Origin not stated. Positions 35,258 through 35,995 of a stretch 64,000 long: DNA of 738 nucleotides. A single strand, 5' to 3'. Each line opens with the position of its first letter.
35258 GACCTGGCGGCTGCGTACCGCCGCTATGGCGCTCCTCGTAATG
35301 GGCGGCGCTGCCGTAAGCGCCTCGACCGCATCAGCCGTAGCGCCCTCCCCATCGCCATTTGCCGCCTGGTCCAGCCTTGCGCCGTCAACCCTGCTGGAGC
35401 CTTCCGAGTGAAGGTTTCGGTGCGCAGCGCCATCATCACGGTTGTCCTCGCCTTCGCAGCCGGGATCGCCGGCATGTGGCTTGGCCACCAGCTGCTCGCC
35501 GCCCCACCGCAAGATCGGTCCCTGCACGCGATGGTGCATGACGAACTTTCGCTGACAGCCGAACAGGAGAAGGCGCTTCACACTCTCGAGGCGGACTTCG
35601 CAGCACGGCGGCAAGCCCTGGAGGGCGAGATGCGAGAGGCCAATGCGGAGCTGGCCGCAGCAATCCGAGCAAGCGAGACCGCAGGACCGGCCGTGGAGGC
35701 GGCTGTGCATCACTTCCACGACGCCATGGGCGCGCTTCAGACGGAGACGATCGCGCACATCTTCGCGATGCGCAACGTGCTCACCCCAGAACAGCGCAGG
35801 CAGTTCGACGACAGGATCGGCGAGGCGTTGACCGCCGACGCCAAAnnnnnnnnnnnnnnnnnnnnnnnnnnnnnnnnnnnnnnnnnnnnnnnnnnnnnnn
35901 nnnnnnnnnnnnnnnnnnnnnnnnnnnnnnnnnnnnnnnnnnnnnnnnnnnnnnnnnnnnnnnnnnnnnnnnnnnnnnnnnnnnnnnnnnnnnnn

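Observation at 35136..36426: Complete CnrYXH-type transmembrane signalling module embedded in a copper cluster, far from any Ni/Co pump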

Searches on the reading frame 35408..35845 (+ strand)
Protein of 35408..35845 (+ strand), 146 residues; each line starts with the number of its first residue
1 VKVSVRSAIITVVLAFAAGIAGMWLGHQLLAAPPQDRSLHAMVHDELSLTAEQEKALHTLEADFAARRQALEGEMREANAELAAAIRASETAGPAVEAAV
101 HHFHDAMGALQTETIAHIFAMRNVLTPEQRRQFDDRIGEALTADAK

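Call 3: search_solved_structures(query=window:35408-35845:+, max_evalue=1, show_alignments=2)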
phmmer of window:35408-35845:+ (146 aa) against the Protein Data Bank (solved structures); distinct sequences matched with E-value up to 1: 10.
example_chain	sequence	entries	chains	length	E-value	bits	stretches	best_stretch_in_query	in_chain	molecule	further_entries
4clv_A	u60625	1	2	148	4.2e-17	66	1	8-141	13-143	NICKEL-COBALT-CADMIUM RESISTANCE PROTEIN NCCX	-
4wwb_A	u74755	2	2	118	3.5e-15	59.7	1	38-141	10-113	Nickel and cobalt resistance protein CnrR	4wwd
3zg1_A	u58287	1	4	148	5.7e-15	59.1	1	14-141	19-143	NICKEL AND COBALT RESISTANCE PROTEIN CNRR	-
3epv_A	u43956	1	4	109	7.9e-15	58.6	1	39-141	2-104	Nickel and cobalt resistance protein cnrR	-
2y39_A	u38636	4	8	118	8.2e-15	58.6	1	38-141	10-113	NICKEL AND COBALT RESISTANCE PROTEIN CNRR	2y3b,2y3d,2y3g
2y3h_A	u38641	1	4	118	1.8e-14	57.4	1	38-141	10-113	NICKEL AND COBALT RESISTANCE PROTEIN CNRR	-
4wwf_A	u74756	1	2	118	4.1e-14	56.3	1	38-141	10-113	Nickel and cobalt resistance protein CnrR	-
7ju4_2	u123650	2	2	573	0.21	15.2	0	40-118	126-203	Dynein regulatory complex subunit 2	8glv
3wei_A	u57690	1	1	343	0.42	14.3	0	54-94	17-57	Squalene synthase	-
5ihf_A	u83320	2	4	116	0.69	13.5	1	80-141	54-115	VirG-like protein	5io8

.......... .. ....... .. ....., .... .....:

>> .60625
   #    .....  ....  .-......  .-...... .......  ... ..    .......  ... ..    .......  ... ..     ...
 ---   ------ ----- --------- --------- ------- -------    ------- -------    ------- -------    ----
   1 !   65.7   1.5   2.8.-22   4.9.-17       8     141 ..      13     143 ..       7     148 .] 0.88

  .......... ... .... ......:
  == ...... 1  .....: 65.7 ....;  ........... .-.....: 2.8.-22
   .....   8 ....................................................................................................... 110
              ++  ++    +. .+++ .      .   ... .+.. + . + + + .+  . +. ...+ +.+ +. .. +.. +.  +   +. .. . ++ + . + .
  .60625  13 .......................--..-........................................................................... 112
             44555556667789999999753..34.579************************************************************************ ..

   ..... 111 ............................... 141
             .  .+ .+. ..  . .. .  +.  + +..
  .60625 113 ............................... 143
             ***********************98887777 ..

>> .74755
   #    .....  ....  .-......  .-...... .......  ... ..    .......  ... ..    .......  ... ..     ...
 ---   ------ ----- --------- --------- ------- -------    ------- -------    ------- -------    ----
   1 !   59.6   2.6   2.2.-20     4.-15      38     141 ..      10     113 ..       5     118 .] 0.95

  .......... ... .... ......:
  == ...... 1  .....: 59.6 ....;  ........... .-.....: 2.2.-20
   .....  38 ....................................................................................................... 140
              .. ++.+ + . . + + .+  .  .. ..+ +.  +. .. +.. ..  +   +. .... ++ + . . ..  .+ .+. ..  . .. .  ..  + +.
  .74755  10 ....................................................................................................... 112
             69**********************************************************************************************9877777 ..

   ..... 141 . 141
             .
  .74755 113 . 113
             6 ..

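Call 6: search_protein_families(library=pfam, proteins=[window:35408-35845:+], max_evalue=1)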
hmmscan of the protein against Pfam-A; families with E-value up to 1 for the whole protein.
window:35408-35845:+ (146 aa): 3 families
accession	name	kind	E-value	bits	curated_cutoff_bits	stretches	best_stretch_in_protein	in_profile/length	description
PF13801.11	Metal_resist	-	3.7e-21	76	29.2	1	11-132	4-125/125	Heavy-metal resistance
PF07813.17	LTXXQ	-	1.7e-09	38.7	24.3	1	40-135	6-98/100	LTXXQ motif family protein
PF14023.12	Bestrophin-like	-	0.017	15.1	32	1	7-116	27-136/232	Bestrophin-like domain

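Call 7: search_protein_families(library=ncbifam, proteins=[window:35408-35845:+], max_evalue=1)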
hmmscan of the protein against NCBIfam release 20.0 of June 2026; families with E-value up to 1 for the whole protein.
window:35408-35845:+ (146 aa): 9 families
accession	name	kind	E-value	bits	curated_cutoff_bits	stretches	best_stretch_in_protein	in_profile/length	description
NF007769.1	PRK10455.1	equivalog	1.2e-07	32.1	174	1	34-141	44-148/160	ATP-independent periplasmic protein-refolding chaperone Spy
NF009392.0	PRK12751.1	equivalog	0.0028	17.8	238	1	30-135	39-140/162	periplasmic stress adaptor protein CpxP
TIGR02509.1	type_III_yopR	equivalog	0.006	16.7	114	1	26-62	51-88/131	YopR family T3SS polymerization control protein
NF007687.2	PRK10363.1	equivalog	0.01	15.7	160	1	38-137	48-144/152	cell-envelope stress modulator CpxP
NF004815.0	PRK06169.1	equivalog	0.016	13.8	506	1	32-140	235-342/471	amidase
NF010470.0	PRK13895.1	subfamily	0.031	14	139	1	53-89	67-103/144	conjugal transfer protein TraM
NF008584.2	PRK11546.1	equivalog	0.05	13.8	200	1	40-111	34-106/145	zinc resistance sensor/chaperone ZraP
NF009391.0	PRK12750.1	equivalog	0.064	13.2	148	1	39-134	43-146/170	CpxP family protein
TIGR02185.1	Trep_Strep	subfamily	0.24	11.5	76.45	1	6-30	158-182/188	MptD family putative ECF transporter S component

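Call 14: find_homologous_proteins(query=window:35408-35845:+, max_evalue=0.00001)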
Query window:35408-35845:+ (146 aa): 162 proteins with E <= 0.00001 among 505 candidates; the best 120 are listed.
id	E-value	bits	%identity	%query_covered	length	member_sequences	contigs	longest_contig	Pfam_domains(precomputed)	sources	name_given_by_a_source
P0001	6.1e-83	293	98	100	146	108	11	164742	PF13801.12,PF07813.18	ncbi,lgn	-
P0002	5.2e-77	274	90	100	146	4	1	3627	PF13801.12,PF07813.18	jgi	-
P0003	5.4e-76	271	91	100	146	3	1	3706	PF13801.12,PF07813.18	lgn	-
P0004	1.1e-75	270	90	100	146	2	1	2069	PF13801.12,PF07813.18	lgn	-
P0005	3.4e-74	265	89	100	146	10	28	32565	PF13801.12,PF07813.18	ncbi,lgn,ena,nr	ncbi:MAG TPA: periplasmic heavy metal sensor [Hyphomonadaceae bacterium]|nr:periplasmic heavy metal 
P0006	4.5e-74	265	89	100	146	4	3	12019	PF13801.12,PF07813.18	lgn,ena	-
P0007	6.0e-74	264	89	100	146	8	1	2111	PF13801.12,PF07813.18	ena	-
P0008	1.1e-73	263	88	100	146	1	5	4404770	PF13801.12,PF07813.18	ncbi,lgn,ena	-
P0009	1.6e-73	263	86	100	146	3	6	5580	PF13801.12,PF07813.18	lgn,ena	-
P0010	1.7e-73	263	88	100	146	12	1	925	PF13801.12,PF07813.18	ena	-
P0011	2.6e-73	262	88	100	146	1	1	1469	PF13801.12,PF07813.18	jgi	jgi:Spy/CpxP family protein refolding chaperone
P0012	3.4e-73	262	87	100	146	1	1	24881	PF13801.12,PF07813.18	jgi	-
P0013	7.3e-73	261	88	100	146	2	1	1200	PF13801.12,PF07813.18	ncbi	-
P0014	9.4e-73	260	84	100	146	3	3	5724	PF13801.12,PF07813.18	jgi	jgi:Spy/CpxP family protein refolding chaperone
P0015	1.2e-72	260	88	100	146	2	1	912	PF13801.12,PF07813.18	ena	-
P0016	3.8e-72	258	86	100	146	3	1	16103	PF13801.12,PF07813.18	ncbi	-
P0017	2.6e-71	256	84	100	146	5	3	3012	PF13801.12,PF07813.18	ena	-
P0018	6.0e-71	255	86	100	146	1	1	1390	PF13801.12,PF07813.18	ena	-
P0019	6.4e-70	251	83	100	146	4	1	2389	PF13801.12,PF07813.18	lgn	-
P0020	4.3e-69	249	83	100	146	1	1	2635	PF13801.12,PF07813.18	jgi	-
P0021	5.3e-69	248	83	100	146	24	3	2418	PF13801.12,PF07813.18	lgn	-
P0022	5.4e-69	248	83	100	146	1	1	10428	PF13801.12,PF07813.18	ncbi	-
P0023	1.9e-68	247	79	100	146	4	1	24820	PF13801.12,PF07813.18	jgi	-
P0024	3.3e-68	246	81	100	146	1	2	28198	PF13801.12,PF07813.18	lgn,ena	-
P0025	3.3e-68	246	82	100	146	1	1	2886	PF13801.12,PF07813.18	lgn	-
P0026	1.2e-67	244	80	100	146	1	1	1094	PF13801.12,PF16231.12,PF07813.18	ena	-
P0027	1.3e-67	244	80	100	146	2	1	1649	PF13801.12,PF07813.18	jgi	-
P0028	2.0e-67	243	79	100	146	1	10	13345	PF13801.12,PF07813.18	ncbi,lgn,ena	-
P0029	2.3e-67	243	80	100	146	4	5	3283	PF13801.12,PF07813.18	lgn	-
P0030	8.5e-67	241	79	100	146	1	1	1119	PF13801.12,PF07813.18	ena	-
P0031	9.0e-67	241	79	100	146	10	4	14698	PF13801.12,PF07813.18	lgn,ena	-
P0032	1.5e-66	240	77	100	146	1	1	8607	PF13801.12,PF07813.18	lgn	-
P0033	2.5e-66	240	77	100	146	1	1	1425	PF13801.12,PF07813.18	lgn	-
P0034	3.1e-66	239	79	100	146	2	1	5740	PF13801.12,PF07813.18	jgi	jgi:Spy/CpxP family protein refolding chaperone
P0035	9.5e-66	238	78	99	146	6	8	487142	PF13801.12,PF07813.18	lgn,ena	-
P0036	1.4e-64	234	75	100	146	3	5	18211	PF13801.12,PF07813.18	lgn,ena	-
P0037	2.6e-64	233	75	100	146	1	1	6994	PF13801.12,PF07813.18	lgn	-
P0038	1.1e-63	231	76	100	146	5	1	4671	PF13801.12,PF07813.18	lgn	-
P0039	2.0e-63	230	77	100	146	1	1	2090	PF13801.12,PF07813.18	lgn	-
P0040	2.7e-59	217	71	100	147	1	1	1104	PF13801.12,PF16231.12,PF07813.18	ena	-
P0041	4.1e-59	216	71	100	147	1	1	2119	PF13801.12,PF16231.12,PF07813.18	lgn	-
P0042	4.1e-59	216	71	100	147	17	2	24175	PF13801.12,PF16231.12,PF07813.18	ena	-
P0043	4.2e-59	216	73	100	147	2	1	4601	PF13801.12,PF07813.18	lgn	-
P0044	5.0e-59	216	71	100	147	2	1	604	PF13801.12,PF07813.18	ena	-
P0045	5.5e-59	216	76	97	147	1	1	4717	PF13801.12,PF07813.18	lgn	-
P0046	9.1e-59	215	71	100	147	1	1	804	PF13801.12,PF16231.12,PF07813.18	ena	-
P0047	1.0e-58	215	71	100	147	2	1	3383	PF13801.12,PF16231.12,PF07813.18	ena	-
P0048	1.5e-58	214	70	100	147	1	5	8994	PF13801.12,PF16231.12,PF07813.18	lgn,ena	-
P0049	1.7e-58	214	70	100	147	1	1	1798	PF13801.12,PF16231.12,PF07813.18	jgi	-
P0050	2.0e-58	214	70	100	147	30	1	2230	PF13801.12,PF16231.12,PF07813.18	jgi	-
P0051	1.1e-57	212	71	98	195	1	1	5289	PF13801.12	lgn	-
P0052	1.4e-57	211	70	99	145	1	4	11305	PF13801.12,PF07813.18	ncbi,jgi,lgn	-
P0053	2.1e-57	211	69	99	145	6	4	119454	PF13801.12,PF07813.18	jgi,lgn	-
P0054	4.3e-57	210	70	100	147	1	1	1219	PF13801.12,PF07813.18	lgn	-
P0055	6.2e-57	209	68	100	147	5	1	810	PF13801.12,PF07813.18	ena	-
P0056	9.3e-57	209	71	100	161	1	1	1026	PF13801.12,PF16231.12,PF07813.18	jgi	jgi:Spy/CpxP family protein refolding chaperone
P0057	1.1e-56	209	70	99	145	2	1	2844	PF13801.12,PF07813.18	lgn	-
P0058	1.8e-56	208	72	100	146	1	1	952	PF13801.12,PF07813.18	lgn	-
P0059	1.8e-55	205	69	100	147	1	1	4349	PF13801.12,PF07813.18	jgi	jgi:Spy/CpxP family protein refolding chaperone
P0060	1.8e-55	205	70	99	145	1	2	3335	PF13801.12,PF07813.18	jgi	jgi:Spy/CpxP family protein refolding chaperone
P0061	2.0e-55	204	68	100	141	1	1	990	PF13801.12,PF16231.12,PF07813.18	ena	-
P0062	2.3e-55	204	68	100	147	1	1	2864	PF13801.12,PF07813.18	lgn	-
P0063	3.7e-55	204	69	100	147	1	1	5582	PF13801.12,PF07813.18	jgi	jgi:Spy/CpxP family protein refolding chaperone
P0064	5.6e-55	203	70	100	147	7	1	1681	PF13801.12,PF07813.18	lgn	-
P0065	1.9e-54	201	68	99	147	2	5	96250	PF13801.12,PF16231.12,PF07813.18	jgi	-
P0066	6.0e-54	200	66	100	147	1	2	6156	PF13801.12,PF16231.12,PF07813.18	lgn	-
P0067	1.8e-53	198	65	100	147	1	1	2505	PF13801.12,PF07813.18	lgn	-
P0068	2.4e-53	198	66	100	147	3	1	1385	PF13801.12,PF07813.18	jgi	jgi:Spy/CpxP family protein refolding chaperone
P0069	4.1e-53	197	67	100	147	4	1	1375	PF13801.12,PF07813.18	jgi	jgi:Spy/CpxP family protein refolding chaperone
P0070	8.4e-53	196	67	99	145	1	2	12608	PF13801.12,PF07813.18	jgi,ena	-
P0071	2.9e-52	194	65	100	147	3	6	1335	PF13801.12,PF07813.18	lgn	-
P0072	4.0e-52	194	65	100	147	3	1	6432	PF13801.12,PF07813.18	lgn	-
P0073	4.4e-52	194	68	97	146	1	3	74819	PF13801.12,PF07813.18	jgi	jgi:Spy/CpxP family protein refolding chaperone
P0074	1.6e-51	192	65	100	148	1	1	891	PF13801.12,PF07813.18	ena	-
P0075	2.2e-51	191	75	85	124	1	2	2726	PF13801.12,PF07813.18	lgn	-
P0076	2.4e-51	191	63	100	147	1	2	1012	PF13801.12,PF27207.1,PF07813.18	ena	-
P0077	2.5e-51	191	66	100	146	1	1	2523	PF13801.12,PF07813.18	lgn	-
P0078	2.0e-50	188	63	100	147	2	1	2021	PF13801.12,PF07813.18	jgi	jgi:Spy/CpxP family protein refolding chaperone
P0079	4.8e-50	187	67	100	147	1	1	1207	PF13801.12,PF07813.18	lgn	-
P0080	5.5e-50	187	62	99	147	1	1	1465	PF13801.12,PF07813.18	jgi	jgi:Spy/CpxP family protein refolding chaperone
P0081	6.1e-50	187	63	98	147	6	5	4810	PF13801.12,PF07813.18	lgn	-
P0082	6.8e-50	187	64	100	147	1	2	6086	PF13801.12,PF07813.18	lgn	-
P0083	2.7e-49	185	65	100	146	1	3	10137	PF13801.12,PF07813.18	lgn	-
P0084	4.5e-49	184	63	100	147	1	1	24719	PF13801.12,PF16231.12,PF07813.18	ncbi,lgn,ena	-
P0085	5.3e-49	184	63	98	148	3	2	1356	PF13801.12,PF07813.18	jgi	jgi:Spy/CpxP family protein refolding chaperone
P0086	6.3e-49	183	62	98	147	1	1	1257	PF13801.12,PF07813.18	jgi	jgi:Spy/CpxP family protein refolding chaperone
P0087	9.5e-49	183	63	100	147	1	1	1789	PF13801.12,PF07813.18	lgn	-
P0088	1.5e-48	182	62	100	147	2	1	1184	PF13801.12,PF07813.18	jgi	jgi:Spy/CpxP family protein refolding chaperone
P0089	1.8e-48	182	61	100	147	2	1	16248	PF13801.12,PF07813.18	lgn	-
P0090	2.5e-48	181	62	100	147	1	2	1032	PF13801.12,PF07813.18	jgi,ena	-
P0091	3.3e-48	181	61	99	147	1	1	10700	PF13801.12,PF07813.18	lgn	-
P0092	4.7e-48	181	71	85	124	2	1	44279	PF13801.12,PF07813.18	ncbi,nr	ncbi:MAG: hypothetical protein B7Y90_12350 [Alphaproteobacteria bacterium 32-64-14]|nr:MAG: hypothet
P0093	5.7e-48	180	61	100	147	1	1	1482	PF13801.12,PF07813.18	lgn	-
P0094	7.5e-48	180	63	100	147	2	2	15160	PF13801.12,PF07813.18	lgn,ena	-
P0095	1.2e-47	179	65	100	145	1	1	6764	PF13801.12,PF07813.18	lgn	-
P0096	2.6e-47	178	60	100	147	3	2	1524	PF13801.12,PF07813.18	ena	-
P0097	6.8e-47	177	61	100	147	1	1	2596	PF13801.12,PF07813.18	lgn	-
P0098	8.5e-47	177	64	87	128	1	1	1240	PF13801.12,PF07813.18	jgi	jgi:Spy/CpxP family protein refolding chaperone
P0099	1.9e-45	172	61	95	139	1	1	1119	PF13801.12,PF07813.18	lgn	-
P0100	2.8e-43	165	62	100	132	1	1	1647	PF13801.12,PF07813.18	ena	-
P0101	5.5e-43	164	78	72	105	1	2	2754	PF13801.12,PF07813.18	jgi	jgi:Spy/CpxP family protein refolding chaperone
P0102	8.7e-43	164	58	99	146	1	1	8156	PF13801.12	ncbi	-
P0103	1.2e-42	163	65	85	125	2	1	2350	PF13801.12,PF07813.18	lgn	-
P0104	6.1e-41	158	60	100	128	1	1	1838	PF13801.12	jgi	jgi:nickel and cobalt resistance protein CnrR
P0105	1.1e-40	157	60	95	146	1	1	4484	PF13801.12,PF07813.18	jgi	-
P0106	1.1e-40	157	79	66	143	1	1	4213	PF13801.12,PF07813.18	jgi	jgi:hypothetical protein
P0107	2.1e-40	156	58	96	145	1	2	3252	PF13801.12,PF07813.18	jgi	jgi:Spy/CpxP family protein refolding chaperone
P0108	3.6e-40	155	73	75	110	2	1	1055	PF13801.12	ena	-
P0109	3.9e-40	155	59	84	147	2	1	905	PF13801.12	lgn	-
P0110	5.3e-40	155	57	97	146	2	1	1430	PF13801.12,PF07813.18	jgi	jgi:Spy/CpxP family protein refolding chaperone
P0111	6.1e-40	154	57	97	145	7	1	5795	PF13801.12,PF07813.18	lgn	-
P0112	6.8e-40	154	57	99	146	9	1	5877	PF13801.12,PF16231.12,PF07813.18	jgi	jgi:Spy/CpxP family protein refolding chaperone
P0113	9.7e-40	154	57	96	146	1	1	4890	PF13801.12,PF07813.18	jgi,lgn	jgi:Spy/CpxP family protein refolding chaperone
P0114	1.0e-39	154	58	99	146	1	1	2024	PF13801.12,PF07813.18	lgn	-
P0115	1.9e-39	153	59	99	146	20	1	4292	PF13801.12,PF07813.18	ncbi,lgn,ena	-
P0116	1.9e-39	153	59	95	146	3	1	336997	PF13801.12,PF07813.18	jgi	jgi:Spy/CpxP family protein refolding chaperone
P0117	2.2e-39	153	57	99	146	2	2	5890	PF13801.12,PF07813.18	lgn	-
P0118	2.5e-39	152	58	95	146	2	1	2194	PF13801.12,PF07813.18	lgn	-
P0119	7.9e-39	151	53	99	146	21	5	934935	PF13801.12,PF07813.18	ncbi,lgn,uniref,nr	ncbi:periplasmic heavy metal sensor [Caulobacter sp. BE254]|uniref:periplasmic heavy metal sensor n=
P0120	1.2e-38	150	56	99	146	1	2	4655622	PF13801.12,PF16231.12,PF07813.18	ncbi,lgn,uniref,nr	ncbi:heavy metal resistance protein [Caulobacter segnis]|uniref:Heavy metal resistance protein n=2 T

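Call 15: find_encoding_contigs(protein=P0120, flank=10000, max_places=3)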
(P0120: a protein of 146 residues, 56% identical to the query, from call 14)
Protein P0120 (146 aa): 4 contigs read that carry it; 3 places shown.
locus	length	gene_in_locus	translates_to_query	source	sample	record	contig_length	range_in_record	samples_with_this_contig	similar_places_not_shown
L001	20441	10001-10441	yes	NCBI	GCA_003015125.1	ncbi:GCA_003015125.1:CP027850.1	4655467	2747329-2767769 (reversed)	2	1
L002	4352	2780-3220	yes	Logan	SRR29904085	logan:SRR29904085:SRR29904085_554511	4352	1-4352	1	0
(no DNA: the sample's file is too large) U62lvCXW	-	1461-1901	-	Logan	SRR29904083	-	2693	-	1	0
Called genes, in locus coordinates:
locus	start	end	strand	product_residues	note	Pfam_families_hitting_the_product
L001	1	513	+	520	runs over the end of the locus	PF00501:AMP-binding, PF13193:AMP-binding_C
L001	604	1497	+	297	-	PF00106:adh_short, PF08659:KR, PF13561:adh_short_C2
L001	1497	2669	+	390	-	PF00108:Thiolase_N, PF02803:Thiolase_C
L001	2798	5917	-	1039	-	PF00873:ACR_tran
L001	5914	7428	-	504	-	PF19335:HMBD, PF25919:BSH_CusB, PF25869:3HB_CusB, PF25954:Beta-barrel_RND_2, PF25967:RND-MFP_C (weak), PF25989:YknX_C (weak), PF25975:CzcB_C, PF11604:CusF_Ec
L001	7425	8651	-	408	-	PF02321:OEP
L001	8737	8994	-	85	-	-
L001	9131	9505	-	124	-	-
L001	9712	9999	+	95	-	-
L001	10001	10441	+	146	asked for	PF13801:Metal_resist, PF16231:DUF4890 (weak), PF07813:LTXXQ (weak)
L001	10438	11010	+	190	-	PF07638:Sigma70_ECF (weak), PF04542:Sigma70_r2, PF08281:Sigma70_r4_2, PF04545:Sigma70_r4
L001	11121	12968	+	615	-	PF07732:Cu-oxidase_3, PF00394:Cu-oxidase, PF07731:Cu-oxidase_2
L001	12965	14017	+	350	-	PF05275:CopB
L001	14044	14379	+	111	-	PF11604:CusF_Ec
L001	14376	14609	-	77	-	-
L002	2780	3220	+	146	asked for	PF13801:Metal_resist, PF16231:DUF4890 (weak), PF07813:LTXXQ (weak)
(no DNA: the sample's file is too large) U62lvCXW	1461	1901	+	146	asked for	PF13801:Metal_resist, PF16231:DUF4890 (weak), PF07813:LTXXQ (weak)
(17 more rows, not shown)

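Call 16: find_encoding_contigs(protein=P0008, flank=10000, max_places=3)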
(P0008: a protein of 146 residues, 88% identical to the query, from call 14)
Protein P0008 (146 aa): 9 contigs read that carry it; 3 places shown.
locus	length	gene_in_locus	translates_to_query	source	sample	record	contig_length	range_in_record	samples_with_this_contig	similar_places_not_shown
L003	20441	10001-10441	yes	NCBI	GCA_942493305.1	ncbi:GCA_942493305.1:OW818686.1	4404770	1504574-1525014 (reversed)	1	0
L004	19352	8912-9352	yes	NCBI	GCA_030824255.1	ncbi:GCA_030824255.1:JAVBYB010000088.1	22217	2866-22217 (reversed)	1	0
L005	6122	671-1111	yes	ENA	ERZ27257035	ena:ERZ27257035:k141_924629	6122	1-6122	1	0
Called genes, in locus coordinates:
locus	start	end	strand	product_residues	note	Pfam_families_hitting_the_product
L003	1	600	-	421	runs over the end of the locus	PF25919:BSH_CusB (weak), PF25973:BSH_CzcB, PF25876:HH_MFP_RND, PF25893:HH_CzcB, PF25954:Beta-barrel_RND_2, PF25975:CzcB_C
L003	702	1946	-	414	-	PF02321:OEP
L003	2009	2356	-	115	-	-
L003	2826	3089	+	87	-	PF01475:FUR (weak)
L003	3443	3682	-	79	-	-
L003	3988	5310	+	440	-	-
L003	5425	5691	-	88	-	PF02583:Trns_repr_metal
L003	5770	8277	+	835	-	PF04945:YHS, PF19335:HMBD, PF00122:E1-E2_ATPase, PF00702:Hydrolase, PF08282:Hydrolase_3 (faint)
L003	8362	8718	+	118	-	PF04234:CopC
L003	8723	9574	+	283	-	PF05425:CopD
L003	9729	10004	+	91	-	-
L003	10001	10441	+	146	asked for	PF13801:Metal_resist, PF07813:LTXXQ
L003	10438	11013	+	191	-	PF04542:Sigma70_r2, PF08281:Sigma70_r4_2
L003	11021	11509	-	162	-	PF13474:SnoaL_3, PF14534:DUF4440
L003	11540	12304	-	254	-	PF05275:CopB, PF03797:Autotransporter (faint)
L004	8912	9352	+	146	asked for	PF13801:Metal_resist, PF07813:LTXXQ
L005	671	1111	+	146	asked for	PF13801:Metal_resist, PF07813:LTXXQ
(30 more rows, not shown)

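Call 17: find_encoding_contigs(protein=P0035, flank=10000, max_places=3)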
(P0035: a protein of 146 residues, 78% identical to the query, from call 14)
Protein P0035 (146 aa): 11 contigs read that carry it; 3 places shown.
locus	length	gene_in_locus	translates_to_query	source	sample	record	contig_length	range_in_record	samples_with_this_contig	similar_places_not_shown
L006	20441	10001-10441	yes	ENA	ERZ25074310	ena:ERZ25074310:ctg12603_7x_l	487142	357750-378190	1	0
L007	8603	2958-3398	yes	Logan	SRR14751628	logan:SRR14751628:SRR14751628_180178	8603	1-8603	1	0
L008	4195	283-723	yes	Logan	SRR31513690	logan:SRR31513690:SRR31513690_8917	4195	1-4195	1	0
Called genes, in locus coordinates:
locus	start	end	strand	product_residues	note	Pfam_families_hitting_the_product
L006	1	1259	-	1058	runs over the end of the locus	PF00873:ACR_tran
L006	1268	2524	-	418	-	PF25971:CzcB_N, PF25973:BSH_CzcB, PF25919:BSH_CusB (faint), PF25954:Beta-barrel_RND_2 (weak), PF25975:CzcB_C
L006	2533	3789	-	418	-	PF02321:OEP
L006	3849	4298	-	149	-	-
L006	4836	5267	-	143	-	PF03713:DUF305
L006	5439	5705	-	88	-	PF02583:Trns_repr_metal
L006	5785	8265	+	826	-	PF04945:YHS, PF19335:HMBD, PF00122:E1-E2_ATPase, PF00702:Hydrolase, PF08282:Hydrolase_3 (faint)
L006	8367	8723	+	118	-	PF04234:CopC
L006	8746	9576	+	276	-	PF05425:CopD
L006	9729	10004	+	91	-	-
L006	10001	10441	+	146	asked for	PF13801:Metal_resist, PF07813:LTXXQ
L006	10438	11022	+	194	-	PF04542:Sigma70_r2, PF08281:Sigma70_r4_2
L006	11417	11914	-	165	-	PF10604:Polyketide_cyc2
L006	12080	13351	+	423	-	PF27126:NmeDI_C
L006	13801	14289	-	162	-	PF13474:SnoaL_3, PF14534:DUF4440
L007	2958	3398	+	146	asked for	PF13801:Metal_resist, PF07813:LTXXQ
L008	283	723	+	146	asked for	PF13801:Metal_resist, PF07813:LTXXQ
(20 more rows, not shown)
